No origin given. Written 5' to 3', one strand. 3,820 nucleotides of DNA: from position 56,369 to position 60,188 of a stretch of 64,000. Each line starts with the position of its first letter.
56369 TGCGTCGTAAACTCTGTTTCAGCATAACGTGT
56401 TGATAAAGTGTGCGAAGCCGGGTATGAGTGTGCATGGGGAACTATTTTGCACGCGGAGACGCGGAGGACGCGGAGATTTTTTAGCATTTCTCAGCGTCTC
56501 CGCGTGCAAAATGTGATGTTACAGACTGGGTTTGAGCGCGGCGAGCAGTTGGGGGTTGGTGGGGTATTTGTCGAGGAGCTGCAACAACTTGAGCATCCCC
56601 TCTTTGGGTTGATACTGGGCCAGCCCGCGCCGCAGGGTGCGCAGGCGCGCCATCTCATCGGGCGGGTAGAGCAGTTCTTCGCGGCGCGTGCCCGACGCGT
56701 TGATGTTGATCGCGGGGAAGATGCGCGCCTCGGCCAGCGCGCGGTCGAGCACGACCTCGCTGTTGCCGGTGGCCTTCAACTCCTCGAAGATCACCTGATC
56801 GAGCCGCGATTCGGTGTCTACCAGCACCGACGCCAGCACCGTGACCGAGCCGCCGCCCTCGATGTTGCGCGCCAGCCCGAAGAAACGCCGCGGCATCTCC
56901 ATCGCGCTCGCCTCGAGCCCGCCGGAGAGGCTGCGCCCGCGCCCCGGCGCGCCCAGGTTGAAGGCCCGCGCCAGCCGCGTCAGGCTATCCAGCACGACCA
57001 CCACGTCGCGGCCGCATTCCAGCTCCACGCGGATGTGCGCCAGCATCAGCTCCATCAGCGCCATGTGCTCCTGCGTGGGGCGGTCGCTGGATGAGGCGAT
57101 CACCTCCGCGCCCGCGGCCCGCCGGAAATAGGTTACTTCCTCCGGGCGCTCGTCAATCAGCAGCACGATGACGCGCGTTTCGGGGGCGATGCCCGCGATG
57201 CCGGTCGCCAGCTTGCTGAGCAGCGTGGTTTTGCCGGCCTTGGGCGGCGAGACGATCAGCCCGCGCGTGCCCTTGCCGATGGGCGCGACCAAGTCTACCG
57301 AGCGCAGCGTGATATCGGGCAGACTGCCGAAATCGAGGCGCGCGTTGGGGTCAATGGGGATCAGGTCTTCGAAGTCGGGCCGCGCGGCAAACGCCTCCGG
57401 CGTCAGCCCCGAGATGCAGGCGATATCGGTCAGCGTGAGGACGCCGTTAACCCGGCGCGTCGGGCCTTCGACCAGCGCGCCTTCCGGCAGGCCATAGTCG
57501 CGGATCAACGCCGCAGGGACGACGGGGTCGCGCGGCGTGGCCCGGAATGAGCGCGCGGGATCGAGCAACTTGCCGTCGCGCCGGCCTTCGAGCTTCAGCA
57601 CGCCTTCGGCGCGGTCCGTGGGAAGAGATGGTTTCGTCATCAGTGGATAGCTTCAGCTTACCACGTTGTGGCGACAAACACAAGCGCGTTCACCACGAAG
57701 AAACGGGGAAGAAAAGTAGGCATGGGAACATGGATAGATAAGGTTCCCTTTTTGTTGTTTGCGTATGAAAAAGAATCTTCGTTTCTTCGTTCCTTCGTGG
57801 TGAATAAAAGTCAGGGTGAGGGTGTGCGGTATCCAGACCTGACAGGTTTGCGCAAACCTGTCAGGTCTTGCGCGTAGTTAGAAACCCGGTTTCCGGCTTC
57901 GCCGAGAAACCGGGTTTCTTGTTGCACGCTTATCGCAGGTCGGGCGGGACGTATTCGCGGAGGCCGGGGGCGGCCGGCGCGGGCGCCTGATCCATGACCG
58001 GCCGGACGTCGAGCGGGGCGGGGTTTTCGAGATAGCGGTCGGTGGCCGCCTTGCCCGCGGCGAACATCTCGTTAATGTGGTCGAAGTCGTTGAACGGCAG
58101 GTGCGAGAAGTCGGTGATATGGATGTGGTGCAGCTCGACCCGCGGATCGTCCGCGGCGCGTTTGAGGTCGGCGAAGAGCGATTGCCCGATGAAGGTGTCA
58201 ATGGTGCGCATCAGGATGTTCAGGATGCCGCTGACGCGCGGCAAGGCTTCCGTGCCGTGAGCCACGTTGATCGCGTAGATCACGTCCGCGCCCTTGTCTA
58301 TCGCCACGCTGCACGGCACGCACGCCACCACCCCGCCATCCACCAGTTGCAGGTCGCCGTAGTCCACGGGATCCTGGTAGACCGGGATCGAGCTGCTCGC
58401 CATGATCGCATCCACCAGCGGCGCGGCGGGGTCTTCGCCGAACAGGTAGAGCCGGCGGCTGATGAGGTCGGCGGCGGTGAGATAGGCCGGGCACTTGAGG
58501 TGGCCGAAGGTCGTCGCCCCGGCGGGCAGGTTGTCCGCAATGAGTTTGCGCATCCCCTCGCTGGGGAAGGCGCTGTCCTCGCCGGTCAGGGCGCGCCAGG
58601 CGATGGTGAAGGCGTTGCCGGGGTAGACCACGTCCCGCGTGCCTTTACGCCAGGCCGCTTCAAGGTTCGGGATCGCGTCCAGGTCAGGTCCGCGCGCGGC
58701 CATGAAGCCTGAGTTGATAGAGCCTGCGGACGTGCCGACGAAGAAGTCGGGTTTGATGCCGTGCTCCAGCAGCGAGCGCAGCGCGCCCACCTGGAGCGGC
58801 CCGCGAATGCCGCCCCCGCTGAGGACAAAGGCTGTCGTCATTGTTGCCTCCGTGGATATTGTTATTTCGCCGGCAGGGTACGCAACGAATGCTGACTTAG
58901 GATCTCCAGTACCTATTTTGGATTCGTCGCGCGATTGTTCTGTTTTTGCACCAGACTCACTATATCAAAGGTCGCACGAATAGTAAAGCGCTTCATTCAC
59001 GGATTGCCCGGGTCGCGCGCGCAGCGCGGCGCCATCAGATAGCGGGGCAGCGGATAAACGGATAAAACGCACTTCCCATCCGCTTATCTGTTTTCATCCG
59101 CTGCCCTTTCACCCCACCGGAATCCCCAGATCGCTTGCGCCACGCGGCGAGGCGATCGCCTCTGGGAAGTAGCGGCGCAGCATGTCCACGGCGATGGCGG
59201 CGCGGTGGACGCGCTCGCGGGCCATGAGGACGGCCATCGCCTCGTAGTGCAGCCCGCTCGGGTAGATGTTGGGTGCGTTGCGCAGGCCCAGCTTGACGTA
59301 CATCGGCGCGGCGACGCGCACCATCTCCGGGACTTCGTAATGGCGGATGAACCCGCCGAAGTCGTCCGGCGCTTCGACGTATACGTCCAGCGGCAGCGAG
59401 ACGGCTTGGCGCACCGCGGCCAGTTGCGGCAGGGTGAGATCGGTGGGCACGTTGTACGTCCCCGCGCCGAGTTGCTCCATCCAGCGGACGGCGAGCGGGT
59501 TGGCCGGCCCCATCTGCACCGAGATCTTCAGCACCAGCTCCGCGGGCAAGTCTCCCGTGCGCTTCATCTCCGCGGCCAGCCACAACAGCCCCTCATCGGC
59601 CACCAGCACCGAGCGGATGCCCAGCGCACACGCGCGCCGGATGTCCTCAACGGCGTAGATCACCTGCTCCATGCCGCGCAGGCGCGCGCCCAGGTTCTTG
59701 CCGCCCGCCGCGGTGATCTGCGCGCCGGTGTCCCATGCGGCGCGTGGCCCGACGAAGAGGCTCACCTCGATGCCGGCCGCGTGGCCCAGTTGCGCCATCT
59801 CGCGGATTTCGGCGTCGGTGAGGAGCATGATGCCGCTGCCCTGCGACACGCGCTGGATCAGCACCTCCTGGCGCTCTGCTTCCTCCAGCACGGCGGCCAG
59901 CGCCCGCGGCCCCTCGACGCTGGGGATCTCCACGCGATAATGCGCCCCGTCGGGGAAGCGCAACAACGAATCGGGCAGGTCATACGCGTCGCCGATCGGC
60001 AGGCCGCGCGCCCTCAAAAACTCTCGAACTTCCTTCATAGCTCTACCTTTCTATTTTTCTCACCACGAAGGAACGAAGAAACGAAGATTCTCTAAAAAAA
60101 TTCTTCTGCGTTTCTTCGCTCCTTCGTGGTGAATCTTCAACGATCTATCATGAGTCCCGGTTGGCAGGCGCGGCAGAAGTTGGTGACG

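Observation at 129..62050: Nearly every intergenic gap carries hairpin or palindromic elements from at least 6-8 families, many built from tandem 7-13 nt words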

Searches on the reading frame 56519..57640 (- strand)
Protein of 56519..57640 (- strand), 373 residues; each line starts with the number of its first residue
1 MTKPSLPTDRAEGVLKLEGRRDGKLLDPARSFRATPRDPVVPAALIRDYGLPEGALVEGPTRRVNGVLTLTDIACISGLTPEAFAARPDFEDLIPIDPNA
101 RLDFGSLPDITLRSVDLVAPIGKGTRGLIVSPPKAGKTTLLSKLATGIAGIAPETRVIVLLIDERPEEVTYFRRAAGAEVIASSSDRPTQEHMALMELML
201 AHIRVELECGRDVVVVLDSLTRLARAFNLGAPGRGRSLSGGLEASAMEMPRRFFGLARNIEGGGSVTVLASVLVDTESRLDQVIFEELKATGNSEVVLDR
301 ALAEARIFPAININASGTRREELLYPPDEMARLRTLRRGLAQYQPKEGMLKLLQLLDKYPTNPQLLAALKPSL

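Call 41: search_protein_families(library=pfam, proteins=[window:56519-57601:-], max_evalue=0.00001)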
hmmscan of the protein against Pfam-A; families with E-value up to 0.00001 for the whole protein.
window:56519-57601:- (360 aa): 1 family
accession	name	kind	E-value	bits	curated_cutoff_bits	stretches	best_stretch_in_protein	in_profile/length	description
PF00006.31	ATP-synt_ab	-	6.9e-22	78.6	29.5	1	99-303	2-211/213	ATP synthase alpha/beta family, nucleotide-binding domain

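Call 97: search_protein_families(library=ncbifam, proteins=[window:56519-57640:-], max_evalue=0.001)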
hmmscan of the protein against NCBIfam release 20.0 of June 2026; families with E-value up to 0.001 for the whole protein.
window:56519-57640:- (373 aa): 23 families
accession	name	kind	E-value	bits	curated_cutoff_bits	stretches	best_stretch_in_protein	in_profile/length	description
NF006886.1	PRK09376.1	equivalog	2.6e-112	375.6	315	1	12-368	52-412/413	transcription termination factor Rho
NF041509.1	paralog_Rho2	exception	3.5e-109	365.4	628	1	32-368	19-359/360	transcription termination factor Rho, short form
TIGR00767.1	rho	equivalog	2.1e-107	359.6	509.45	1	13-370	53-414/415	transcription termination factor Rho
TIGR03496.1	FliI_clade1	equivalog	5.5e-24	84.7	619.1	1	95-351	108-368/414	flagellar protein export ATPase FliI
TIGR02546.1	III_secr_ATP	equivalog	2e-23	82.8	604.75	1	110-352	132-376/423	type III secretion system ATPase SctN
TIGR01026.1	fliI_yscN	subfamily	2.5e-22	79.2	379.5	1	95-351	134-392/440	FliI/YscN family ATPase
NF005295.0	PRK06820.1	equivalog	2.8e-21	76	690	1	96-349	135-390/440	EscN/YscN/HrcN family type III secretion system ATPase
TIGR03498.1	FliI_clade3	equivalog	2.9e-21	75.6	587.45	1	96-352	112-372/418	flagellar protein export ATPase FliI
NF005765.0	PRK07594.1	equivalog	2e-18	66.3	715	1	111-351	142-384/433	EscN/YscN/HrcN family type III secretion system ATPase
TIGR03497.1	FliI_clade2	equivalog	2.5e-18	66.3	629.8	1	95-354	108-369/413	flagellar protein export ATPase FliI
NF005391.0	PRK06936.1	equivalog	2.9e-17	62.6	657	1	110-352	148-392/439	type III secretion system ATPase SctN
NF006575.0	PRK09099.1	subfamily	5.1e-16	58.4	706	1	111-352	152-395/443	type III secretion system ATPase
NF005535.1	PRK07196.1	equivalog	5.2e-15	55.4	715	1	94-352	127-388/434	flagellar protein export ATPase FliI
NF006290.1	PRK08472.1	equivalog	4.7e-12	45.4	644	1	110-341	143-376/433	flagellar protein export ATPase FliI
NF006012.0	PRK08149.1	equivalog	5e-12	45.5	594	1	111-332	141-364/431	type III secretion system ATPase SctN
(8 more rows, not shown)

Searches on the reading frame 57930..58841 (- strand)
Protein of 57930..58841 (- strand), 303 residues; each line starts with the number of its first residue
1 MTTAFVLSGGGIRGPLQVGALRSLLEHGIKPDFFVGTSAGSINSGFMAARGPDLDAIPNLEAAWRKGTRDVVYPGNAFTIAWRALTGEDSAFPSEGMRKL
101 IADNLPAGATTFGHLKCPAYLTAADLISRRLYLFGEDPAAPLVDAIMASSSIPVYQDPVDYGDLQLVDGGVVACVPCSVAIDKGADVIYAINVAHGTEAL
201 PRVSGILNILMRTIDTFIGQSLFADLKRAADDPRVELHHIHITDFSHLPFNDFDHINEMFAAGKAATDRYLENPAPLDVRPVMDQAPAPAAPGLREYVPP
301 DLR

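Call 41: search_protein_families(library=pfam, proteins=[window:57930-58841:-], max_evalue=0.00001)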
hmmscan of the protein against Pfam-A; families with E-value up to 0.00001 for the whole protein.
window:57930-58841:- (303 aa): 1 family
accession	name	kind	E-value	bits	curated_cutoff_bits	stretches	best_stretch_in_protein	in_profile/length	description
PF01734.28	Patatin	-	5e-30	105.6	27.7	1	6-181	2-191/191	Patatin-like phospholipase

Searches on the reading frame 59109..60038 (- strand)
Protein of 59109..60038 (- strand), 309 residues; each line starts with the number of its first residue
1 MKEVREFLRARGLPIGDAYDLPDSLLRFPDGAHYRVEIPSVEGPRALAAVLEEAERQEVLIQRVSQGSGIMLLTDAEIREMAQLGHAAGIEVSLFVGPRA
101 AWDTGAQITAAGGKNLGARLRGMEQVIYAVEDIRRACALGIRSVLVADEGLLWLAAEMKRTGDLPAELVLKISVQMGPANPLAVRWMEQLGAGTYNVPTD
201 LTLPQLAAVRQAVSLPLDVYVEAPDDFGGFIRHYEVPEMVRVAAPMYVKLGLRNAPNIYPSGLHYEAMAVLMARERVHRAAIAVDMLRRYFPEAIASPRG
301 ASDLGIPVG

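Call 41: search_protein_families(library=pfam, proteins=[window:59109-60038:-], max_evalue=0.00001)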
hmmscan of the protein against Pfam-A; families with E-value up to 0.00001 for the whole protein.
window:59109-60038:- (309 aa): 1 family
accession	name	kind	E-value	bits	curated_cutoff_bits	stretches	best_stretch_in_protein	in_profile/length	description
PF01136.24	Peptidase_U32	-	5.8e-07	29.5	22.4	1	133-221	8-90/233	Peptidase family U32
